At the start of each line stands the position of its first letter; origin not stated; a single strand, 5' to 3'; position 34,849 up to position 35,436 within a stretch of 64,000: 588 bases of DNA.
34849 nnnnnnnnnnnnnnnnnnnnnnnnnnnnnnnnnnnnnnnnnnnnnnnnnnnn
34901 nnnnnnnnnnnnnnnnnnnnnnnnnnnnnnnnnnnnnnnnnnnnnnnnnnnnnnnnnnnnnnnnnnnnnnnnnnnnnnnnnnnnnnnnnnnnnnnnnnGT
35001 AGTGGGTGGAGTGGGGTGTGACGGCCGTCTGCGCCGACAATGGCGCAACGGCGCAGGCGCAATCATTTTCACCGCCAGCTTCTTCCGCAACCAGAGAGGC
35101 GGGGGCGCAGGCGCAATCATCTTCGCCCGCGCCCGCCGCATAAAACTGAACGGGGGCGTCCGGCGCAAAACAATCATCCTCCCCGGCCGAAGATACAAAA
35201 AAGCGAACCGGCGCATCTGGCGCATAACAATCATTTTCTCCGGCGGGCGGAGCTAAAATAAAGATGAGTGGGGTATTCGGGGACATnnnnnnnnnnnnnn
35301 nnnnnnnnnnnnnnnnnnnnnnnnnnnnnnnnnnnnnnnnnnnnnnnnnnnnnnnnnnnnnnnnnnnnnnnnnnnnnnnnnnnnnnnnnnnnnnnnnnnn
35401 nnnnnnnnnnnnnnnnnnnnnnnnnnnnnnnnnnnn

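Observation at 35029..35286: Radical SAM/SPASM enzyme carries four tandem Cys-containing repeats at its own N-terminus, a possible fused substrate (core-peptide) array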

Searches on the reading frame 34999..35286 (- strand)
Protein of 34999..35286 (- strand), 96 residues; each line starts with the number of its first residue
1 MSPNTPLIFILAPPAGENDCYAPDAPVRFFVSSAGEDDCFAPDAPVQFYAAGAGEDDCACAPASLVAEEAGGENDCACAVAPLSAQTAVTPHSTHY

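Call 57: search_protein_families(library=ncbifam, proteins=[window:34999-35286:-], max_evalue=10)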
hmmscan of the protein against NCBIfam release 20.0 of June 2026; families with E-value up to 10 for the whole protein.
seq(96 aa): 0 families

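Call 58: search_protein_families(library=pfam, proteins=[window:34999-35286:-], max_evalue=10)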
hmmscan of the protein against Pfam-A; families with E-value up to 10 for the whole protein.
seq(96 aa): 0 families

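Call 84: search_protein_representatives(alignment_id=A4)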
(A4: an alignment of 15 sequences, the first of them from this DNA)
Query: 15 sequences, 54 profile positions. Proteins with E-value up to 0.001 (for the whole library): 25; up to 1e-10: 6; up to 1e-30: 0. The best 25 are listed.
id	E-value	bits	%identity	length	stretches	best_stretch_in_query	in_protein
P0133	3.2e-18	80.7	-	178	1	1-53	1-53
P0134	1.7e-17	78.3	-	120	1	1-53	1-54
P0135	9.3e-16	72.8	-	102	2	3-52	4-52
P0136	4.2e-14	67.5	-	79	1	5-52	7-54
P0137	4.7e-14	67.3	-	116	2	12-48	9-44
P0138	6.4e-14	66.9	-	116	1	3-51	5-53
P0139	1.1e-10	56.5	-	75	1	1-34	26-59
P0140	2.0e-08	49.3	-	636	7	18-51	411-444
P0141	2.1e-08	49.2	-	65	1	2-39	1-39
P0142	3.6e-08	48.5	-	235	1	2-50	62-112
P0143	4.0e-08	48.3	-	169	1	2-53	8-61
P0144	4.0e-07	45.1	-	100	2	17-46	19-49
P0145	6.0e-07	44.5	-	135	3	17-46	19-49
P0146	1.2e-06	43.6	-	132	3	10-46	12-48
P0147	1.7e-06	43.1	-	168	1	1-51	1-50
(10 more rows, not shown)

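Call 86: find_encoding_contigs(protein=P0137, flank=8000, max_places=3)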
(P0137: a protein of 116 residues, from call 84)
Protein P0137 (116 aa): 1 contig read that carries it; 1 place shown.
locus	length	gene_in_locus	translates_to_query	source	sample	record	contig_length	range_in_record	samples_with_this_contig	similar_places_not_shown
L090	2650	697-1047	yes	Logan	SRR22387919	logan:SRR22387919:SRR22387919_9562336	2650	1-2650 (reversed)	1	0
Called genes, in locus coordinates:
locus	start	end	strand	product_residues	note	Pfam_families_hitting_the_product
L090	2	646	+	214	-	?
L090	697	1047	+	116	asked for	-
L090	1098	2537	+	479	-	PF04055:Radical_SAM, PF13353:Fer4_12 (weak)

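Call 89: find_encoding_contigs(protein=P0145, flank=8000, max_places=3)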
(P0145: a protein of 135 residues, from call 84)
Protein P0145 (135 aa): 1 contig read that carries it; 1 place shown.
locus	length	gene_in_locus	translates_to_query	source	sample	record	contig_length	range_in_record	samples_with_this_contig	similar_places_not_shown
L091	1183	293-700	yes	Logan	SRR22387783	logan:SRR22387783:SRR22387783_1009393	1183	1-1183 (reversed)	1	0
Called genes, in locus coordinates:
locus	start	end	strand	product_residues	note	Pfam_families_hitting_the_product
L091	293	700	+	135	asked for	-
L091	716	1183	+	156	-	?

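Call 92: search_protein_families(library=ncbifam, proteins=[L090:1098-2537:+, L090:697-1047:+, L091:293-700:+, L091:716-1183:+], max_evalue=0.01)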
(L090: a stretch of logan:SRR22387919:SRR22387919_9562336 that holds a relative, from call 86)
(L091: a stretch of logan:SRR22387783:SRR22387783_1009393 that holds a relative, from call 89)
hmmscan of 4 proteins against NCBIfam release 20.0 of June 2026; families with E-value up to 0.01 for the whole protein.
L090:1098-2537:+ (479 aa): 42 families (the best 25 are shown)
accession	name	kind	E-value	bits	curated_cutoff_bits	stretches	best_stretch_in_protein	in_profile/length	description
TIGR03942.1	sulfatase_rSAM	equivalog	2.7e-21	76.1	349.45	1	103-268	7-166/363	anaerobic sulfatase maturase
NF041707.1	rSAM_YhhB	equivalog_domain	1.5e-20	73.5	445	1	99-253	4-155/369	cyclophane-forming radical SAM/SPASM peptide maturase YhhB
TIGR03974.1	rSAM_six_Cys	equivalog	4.1e-20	72.1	425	1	100-276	100-271/451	thioether cross-link-forming SCIFF peptide maturase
NF041298.1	rSAM_mat_DynA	equivalog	1.2e-19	70.6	450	1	101-280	5-176/356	dynobactin maturation radical SAM/SPASM protein DynA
TIGR04068.1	rSAM_ocin_clost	equivalog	1.7e-19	70.1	500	1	98-257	85-239/462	Cys-rich peptide radical SAM maturase CcpM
NF047865.1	rSAM_PapB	equivalog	7.2e-17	61.6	340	1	100-268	6-166/330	PapB family radical SAM/SPASM ranthipeptide maturase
TIGR03978.1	rSAM_paired_1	equivalog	8.7e-17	61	370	1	102-266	88-243/466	His-Xaa-Ser system radical SAM maturase HxsB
TIGR04261.1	rSAM_GlyRichRpt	subfamily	1.1e-16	60.9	310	1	101-291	1-185/363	cyclophane-forming radical SAM/SPASM peptide maturase GrrM/OscB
NF040492.1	not_ScfB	exception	2.3e-16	59.7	855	1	101-262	94-254/450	ScfB-related radical SAM/SPASM orphan maturase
TIGR03906.1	quino_hemo_SAM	equivalog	4.2e-15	55.3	453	1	98-259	95-250/467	quinohemoprotein amine dehydrogenase maturation protein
NF038170.1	lachnocin_rSAM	equivalog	4.9e-15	55.3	550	1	98-258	77-231/440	lachnocin radical SAM maturase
TIGR04269.1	SAM_SPASM_FxsB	subfamily_domain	3.3e-14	52.7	370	1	98-252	3-156/363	FxsB family cyclophane-forming radical SAM/SPASM peptide maturase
NF052473.1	rSAM_FlmE_OhkG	exception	3.5e-14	52.4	500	1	98-259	99-257/481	FlmE/OhkG family radical SAM/SPASM peptide maturase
NF010308.0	PRK13745.1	equivalog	3e-13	49.5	484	1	105-276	22-191/412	anaerobic sulfatase-maturation protein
NF038107.1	rSAM_NF038107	equivalog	7.3e-13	48.1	600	1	68-259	50-242/444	Cys-every-fifth radical SAM/SPASM peptide maturase CefB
TIGR04064.1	rSAM_nif11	equivalog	9.8e-12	44.3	518.7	1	81-252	62-226/459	nif11-like peptide radical SAM maturase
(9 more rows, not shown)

L090:697-1047:+ (116 aa): 0 families

L091:293-700:+ (135 aa): 0 families

L091:716-1183:+ (156 aa): 1 family
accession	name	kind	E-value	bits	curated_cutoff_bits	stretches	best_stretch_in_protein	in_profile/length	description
NF045574.1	sacti_mat_StsB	exception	0.0096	14.8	625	0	53-152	25-119/466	StsB family radical SAM/SPASM domain sactipeptide maturase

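Call 93: find_homologous_proteins(query=L090:1098-2537:+, max_evalue=1e-20)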
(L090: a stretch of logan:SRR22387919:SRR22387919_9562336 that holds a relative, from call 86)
Query L090:1098-2537:+ (479 aa): 45 proteins with E <= 1e-20 among 4996 candidates.
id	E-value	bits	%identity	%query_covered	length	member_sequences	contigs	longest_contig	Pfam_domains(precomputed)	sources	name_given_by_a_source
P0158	0.0e+0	1103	100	100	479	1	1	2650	PF04055.28,PF13353.12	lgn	-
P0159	1.6e-171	589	53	99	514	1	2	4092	PF04055.28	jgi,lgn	jgi:sulfatase maturation enzyme AslB (radical SAM superfamily)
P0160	9.8e-166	570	51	98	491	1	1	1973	PF04055.28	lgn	-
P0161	4.0e-146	505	46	97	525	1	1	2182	PF04055.28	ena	-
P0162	6.9e-146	505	50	91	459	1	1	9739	PF04055.28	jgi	jgi:hypothetical protein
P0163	1.6e-145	503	46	99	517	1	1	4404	PF04055.28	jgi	-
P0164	5.2e-145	502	44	99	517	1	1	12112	PF04055.28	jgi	jgi:hypothetical protein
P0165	4.3e-141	489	46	98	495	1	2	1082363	PF04055.28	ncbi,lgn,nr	ncbi:MAG: radical SAM protein [Pseudomonadales bacterium]|nr:radical SAM protein [Pseudomonadales ba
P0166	1.9e-139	483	46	98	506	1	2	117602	PF04055.28,PF13353.12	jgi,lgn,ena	-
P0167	1.3e-136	474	53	84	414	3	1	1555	PF04055.28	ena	-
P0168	4.1e-136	472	43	99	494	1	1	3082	PF04055.28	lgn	-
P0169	2.2e-133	463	45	99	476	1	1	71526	PF04055.28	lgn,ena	-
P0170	3.2e-128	446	41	98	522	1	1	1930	PF04055.28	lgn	-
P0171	7.2e-123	429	46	92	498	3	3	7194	PF04055.28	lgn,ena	-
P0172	7.6e-122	425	43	93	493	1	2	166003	PF04055.28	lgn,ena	-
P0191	4.5e-109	383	42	92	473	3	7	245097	PF04055.28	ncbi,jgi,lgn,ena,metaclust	jgi:sulfatase maturation enzyme AslB (radical SAM superfamily)|metaclust:\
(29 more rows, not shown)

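Call 97: find_related_loci(query=A5, collection=metagenome_contigs, flank=3000)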
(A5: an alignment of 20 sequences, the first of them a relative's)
Query A5 (479 aa) in metagenome_contigs; peptide patterns used: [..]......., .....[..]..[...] (x = any residue, [..] = any of these).
128 stretches matched a pattern; 12 encode a relative of the query (tblastn E <= 1e-3); 12 distinct loci.
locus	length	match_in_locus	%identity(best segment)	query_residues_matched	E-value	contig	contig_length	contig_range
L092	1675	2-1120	61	103-475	0e+0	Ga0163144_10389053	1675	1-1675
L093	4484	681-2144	46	6-478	2e-165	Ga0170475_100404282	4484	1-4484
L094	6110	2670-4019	50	7-475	7e-154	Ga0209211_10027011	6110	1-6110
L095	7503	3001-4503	43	4-479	9e-120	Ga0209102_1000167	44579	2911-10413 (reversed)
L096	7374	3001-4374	42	10-474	3e-118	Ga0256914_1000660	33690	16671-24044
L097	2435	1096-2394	40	7-421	2e-120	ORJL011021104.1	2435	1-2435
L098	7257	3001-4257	42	32-471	4e-113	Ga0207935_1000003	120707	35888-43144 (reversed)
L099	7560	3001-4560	34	11-477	1e-96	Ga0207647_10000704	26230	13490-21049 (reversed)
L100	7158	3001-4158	37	95-476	4e-84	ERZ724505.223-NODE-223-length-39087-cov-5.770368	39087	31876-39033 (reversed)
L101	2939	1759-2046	28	106-220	7e-7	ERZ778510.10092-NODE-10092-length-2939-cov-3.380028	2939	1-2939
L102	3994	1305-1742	28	104-266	1e-6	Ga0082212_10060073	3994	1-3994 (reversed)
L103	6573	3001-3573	27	94-282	1e-5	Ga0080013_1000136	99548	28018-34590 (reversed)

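Call 103: search_protein_families(library=pfam, proteins=[L096:1089-2174:-, L098:1622-2716:-, L100:1389-2483:-, L096:5053-6240:+, L093:2512-3981:+, L098:4527-5819:+, L100:4461-5567:+], max_evalue=0.01)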
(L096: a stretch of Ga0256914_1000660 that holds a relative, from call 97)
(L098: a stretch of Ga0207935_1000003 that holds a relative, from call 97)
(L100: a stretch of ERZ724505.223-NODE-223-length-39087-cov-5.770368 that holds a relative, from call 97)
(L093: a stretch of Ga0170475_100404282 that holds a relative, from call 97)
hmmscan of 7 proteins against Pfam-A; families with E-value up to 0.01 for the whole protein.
L096:1089-2174:- (361 aa): 1 family
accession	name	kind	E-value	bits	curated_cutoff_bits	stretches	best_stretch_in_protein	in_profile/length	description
PF00486.34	Trans_reg_C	-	2.4e-15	56.8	26.2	1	287-360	5-77/77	Transcriptional regulatory protein, C terminal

L098:1622-2716:- (364 aa): 1 family
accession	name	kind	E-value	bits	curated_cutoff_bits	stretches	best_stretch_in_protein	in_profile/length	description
PF00486.34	Trans_reg_C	-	2.2e-13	50.5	26.2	1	282-356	4-77/77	Transcriptional regulatory protein, C terminal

L100:1389-2483:- (364 aa): 0 families

L096:5053-6240:+ (395 aa): 1 family
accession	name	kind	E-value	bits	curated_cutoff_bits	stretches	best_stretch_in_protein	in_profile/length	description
PF00486.34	Trans_reg_C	-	7.4e-14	52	26.2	1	320-393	6-77/77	Transcriptional regulatory protein, C terminal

L093:2512-3981:+ (489 aa): 2 families
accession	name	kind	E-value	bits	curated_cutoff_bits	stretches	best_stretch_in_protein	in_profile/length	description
PF05977.19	MFS_3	-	5.3e-23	81.7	27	1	19-418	9-405/524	Transmembrane secretion effector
PF07690.21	MFS_1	-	1.7e-21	77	33.4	1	26-367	2-341/347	Major Facilitator Superfamily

L098:4527-5819:+ (430 aa): 2 families
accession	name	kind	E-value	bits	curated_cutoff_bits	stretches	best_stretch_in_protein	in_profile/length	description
PF00152.25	tRNA-synt_2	-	1e-79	268.3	25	1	117-424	2-307/308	tRNA synthetases class II (D, K and N)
PF01336.31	tRNA_anti-codon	-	2.2e-16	60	27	1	18-95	1-75/75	OB-fold nucleic acid binding domain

L100:4461-5567:+ (368 aa): 1 family
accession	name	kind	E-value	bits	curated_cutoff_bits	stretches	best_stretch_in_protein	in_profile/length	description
PF10075.15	CSN8_PSD8_EIF3K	-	0.0064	16.9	23.7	0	295-333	78-116/144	CSN8/PSMD8/EIF3K family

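Call 107: find_encoding_contigs(protein=P0191, flank=7000, max_places=3)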
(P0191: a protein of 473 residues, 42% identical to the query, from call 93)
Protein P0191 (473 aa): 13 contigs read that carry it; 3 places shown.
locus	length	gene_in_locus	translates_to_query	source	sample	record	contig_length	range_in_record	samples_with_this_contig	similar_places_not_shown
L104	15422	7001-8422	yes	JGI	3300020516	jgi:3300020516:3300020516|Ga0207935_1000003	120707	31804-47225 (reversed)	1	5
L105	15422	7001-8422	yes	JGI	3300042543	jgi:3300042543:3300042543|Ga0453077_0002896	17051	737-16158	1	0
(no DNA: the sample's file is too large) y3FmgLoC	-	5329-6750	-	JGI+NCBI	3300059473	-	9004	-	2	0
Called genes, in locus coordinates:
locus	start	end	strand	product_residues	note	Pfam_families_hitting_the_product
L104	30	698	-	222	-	PF00072:Response_reg, PF00486:Trans_reg_C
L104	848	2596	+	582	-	-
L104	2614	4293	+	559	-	PF01368:DHH, PF02272:DHHA1, PF17768:RecJ_OB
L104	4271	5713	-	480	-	-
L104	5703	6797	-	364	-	PF00486:Trans_reg_C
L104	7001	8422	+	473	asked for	PF04055:Radical_SAM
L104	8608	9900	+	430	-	PF01336:tRNA_anti-codon, PF00152:tRNA-synt_2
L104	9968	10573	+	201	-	-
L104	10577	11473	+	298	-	PF04073:tRNA_edit, PF03652:RuvX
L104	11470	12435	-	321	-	PF00768:Peptidase_S11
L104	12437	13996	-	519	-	-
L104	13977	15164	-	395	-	PF11104:PilM_2 (weak), PF14450:FtsA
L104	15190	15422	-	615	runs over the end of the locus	PF01411:tRNA-synt_2c, PF07973:tRNA_SAD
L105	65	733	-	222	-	PF00072:Response_reg, PF00486:Trans_reg_C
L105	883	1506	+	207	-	-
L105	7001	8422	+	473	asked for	PF04055:Radical_SAM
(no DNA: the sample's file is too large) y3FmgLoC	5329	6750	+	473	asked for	PF04055:Radical_SAM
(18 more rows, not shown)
